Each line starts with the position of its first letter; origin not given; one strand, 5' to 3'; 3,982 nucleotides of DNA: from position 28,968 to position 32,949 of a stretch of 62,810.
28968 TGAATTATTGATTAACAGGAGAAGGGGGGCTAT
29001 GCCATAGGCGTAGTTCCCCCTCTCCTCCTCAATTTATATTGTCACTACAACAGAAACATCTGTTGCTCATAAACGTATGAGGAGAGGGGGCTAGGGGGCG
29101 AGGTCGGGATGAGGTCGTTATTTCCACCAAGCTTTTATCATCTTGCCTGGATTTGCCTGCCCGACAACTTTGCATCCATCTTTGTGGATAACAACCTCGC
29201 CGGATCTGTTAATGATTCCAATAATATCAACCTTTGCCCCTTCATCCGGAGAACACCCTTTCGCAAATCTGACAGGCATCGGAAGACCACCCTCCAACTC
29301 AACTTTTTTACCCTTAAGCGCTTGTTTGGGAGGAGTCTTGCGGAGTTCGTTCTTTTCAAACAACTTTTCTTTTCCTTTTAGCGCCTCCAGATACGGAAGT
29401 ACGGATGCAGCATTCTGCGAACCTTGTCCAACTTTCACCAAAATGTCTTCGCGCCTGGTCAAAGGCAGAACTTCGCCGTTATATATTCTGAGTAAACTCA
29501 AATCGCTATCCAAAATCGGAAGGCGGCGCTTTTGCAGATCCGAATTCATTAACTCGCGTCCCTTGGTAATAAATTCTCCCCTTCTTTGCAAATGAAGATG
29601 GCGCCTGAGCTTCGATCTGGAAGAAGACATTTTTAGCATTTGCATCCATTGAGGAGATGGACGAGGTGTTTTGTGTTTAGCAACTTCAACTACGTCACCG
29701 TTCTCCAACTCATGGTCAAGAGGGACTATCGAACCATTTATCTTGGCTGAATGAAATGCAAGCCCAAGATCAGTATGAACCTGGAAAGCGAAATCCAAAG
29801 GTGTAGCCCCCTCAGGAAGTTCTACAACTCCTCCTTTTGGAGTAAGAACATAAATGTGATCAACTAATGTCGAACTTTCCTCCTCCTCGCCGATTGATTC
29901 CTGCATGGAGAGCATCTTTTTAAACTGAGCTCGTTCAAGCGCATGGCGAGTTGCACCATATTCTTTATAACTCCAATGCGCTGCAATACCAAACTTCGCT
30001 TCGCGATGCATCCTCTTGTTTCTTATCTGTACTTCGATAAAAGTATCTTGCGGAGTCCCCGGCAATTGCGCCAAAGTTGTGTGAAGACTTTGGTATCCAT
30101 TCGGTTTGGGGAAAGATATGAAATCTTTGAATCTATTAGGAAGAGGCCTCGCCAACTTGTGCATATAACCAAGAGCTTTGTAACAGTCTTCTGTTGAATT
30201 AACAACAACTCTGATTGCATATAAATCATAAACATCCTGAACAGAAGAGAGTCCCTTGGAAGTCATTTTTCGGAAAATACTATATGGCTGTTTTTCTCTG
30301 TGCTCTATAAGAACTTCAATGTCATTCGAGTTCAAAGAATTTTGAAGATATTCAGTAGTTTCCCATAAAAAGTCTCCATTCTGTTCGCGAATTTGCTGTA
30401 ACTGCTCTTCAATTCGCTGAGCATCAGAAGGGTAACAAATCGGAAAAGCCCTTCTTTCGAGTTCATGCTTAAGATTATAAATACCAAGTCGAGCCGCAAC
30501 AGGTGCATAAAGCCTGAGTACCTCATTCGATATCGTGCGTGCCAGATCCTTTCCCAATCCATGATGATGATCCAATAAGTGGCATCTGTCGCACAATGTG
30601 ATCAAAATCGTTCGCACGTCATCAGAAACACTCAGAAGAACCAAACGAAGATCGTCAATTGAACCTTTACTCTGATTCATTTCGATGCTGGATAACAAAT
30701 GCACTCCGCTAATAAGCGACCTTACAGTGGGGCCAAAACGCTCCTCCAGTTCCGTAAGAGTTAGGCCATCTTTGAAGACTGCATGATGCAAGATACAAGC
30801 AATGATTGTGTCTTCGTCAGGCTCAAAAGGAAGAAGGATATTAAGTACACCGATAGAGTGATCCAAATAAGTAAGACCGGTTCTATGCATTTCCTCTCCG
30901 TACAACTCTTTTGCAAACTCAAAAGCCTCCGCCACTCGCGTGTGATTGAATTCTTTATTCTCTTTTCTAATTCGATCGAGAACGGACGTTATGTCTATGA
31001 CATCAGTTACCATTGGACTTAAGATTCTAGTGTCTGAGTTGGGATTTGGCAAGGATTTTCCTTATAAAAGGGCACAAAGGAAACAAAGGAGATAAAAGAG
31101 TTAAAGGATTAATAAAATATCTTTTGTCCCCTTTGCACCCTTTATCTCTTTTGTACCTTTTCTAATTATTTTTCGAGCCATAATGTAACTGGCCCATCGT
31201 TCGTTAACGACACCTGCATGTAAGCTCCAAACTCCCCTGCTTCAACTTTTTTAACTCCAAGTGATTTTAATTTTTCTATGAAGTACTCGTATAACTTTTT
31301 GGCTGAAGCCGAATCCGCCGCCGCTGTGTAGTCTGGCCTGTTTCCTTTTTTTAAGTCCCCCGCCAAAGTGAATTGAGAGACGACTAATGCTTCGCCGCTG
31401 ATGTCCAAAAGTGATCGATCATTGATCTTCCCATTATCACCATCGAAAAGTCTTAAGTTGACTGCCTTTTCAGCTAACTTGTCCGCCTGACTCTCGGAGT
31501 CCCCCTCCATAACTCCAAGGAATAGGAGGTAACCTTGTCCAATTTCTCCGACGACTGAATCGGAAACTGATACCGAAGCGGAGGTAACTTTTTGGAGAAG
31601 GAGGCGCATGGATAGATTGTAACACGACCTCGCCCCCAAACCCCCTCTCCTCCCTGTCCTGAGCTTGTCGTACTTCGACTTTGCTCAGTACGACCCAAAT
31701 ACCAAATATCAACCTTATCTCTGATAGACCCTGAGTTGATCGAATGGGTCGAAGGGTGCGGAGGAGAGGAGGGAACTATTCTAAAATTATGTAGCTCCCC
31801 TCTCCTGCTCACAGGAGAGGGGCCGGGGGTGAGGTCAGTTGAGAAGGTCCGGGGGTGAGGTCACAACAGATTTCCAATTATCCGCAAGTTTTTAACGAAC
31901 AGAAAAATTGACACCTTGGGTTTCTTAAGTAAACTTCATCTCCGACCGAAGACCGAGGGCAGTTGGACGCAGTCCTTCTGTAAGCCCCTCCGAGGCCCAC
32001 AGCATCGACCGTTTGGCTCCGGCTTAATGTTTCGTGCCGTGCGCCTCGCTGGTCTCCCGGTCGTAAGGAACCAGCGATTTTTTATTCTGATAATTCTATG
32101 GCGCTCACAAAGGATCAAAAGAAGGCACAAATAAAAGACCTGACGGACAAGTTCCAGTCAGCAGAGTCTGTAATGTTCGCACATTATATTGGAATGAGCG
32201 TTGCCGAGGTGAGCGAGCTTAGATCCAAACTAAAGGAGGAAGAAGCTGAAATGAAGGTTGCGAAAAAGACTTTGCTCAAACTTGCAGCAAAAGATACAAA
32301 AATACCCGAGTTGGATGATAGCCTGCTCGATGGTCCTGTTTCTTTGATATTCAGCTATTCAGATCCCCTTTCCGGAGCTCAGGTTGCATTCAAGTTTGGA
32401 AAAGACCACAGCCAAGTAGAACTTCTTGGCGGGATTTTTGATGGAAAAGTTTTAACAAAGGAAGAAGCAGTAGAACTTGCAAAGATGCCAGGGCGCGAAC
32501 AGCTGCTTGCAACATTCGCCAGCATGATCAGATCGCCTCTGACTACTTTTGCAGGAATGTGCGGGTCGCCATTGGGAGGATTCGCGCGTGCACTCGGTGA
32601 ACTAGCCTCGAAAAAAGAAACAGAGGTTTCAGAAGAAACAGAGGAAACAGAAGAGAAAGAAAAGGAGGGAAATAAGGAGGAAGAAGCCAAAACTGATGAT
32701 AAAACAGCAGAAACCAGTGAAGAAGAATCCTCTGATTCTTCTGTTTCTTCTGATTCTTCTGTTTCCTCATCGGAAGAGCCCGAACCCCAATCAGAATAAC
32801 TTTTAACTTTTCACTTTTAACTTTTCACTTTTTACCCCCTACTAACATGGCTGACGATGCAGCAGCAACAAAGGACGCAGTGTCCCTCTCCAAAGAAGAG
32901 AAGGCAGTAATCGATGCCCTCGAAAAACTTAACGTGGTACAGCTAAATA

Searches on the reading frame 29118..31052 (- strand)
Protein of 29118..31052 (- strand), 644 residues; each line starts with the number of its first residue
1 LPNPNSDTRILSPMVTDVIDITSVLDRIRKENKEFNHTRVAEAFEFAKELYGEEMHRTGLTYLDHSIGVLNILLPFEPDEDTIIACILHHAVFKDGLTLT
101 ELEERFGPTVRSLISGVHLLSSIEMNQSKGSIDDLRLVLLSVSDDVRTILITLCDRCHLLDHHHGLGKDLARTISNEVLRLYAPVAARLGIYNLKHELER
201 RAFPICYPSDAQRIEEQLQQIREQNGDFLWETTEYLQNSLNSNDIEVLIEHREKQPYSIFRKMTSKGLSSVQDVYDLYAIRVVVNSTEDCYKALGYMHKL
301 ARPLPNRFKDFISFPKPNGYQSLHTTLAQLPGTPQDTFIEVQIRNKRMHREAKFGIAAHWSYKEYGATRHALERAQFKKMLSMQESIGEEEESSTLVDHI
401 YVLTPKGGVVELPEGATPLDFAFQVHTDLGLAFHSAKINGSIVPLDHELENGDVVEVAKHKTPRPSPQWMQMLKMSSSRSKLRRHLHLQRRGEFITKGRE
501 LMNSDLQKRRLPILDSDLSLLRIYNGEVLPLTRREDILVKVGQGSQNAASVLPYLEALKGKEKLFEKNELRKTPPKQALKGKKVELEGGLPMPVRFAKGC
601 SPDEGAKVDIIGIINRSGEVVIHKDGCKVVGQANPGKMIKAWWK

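Call 40: search_protein_families(library=pfam, proteins=[window:29118-31052:-], max_evalue=0.001)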
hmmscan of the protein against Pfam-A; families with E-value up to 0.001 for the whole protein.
window:29118-31052:- (644 aa): 3 families
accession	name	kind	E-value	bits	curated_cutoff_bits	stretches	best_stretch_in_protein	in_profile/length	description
PF04607.23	RelA_SpoT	-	2.8e-37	127.9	27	1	251-365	1-111/113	Region found in RelA / SpoT proteins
PF13328.12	HD_4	-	1.3e-29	103.4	27.2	1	43-191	1-155/156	HD domain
PF02824.27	TGS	-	3.4e-21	75.5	22.2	1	400-457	1-58/60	TGS domain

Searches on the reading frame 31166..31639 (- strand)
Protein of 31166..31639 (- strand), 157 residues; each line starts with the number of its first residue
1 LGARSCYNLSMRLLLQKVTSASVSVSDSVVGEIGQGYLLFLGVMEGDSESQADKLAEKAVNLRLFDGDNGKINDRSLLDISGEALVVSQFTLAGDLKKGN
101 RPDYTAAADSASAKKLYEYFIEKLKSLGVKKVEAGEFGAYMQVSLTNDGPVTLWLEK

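Call 40: search_protein_families(library=pfam, proteins=[window:31166-31639:-], max_evalue=0.001)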
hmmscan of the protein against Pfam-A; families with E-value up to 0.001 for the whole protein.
window:31166-31639:- (157 aa): 1 family
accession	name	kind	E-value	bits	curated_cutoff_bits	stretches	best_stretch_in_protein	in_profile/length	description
PF02580.21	Tyr_Deacylase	-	8.1e-54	182.3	25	1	12-156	1-144/144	D-Tyr-tRNA(Tyr) deacylase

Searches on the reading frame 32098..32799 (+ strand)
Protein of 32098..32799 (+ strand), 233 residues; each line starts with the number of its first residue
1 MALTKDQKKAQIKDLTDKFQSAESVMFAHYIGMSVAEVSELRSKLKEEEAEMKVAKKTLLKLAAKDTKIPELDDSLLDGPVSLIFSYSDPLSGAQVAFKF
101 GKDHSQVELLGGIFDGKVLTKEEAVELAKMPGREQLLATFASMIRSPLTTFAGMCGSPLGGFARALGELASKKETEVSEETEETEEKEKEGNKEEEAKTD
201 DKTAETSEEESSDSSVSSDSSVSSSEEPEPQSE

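Call 40: search_protein_families(library=pfam, proteins=[window:32098-32799:+], max_evalue=0.001)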
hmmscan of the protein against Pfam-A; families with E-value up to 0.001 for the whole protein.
window:32098-32799:+ (233 aa): 1 family
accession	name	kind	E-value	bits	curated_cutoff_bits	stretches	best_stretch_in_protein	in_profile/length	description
PF00466.25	Ribosomal_L10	-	4.7e-24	84.8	22.8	1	4-100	2-98/100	Ribosomal protein L10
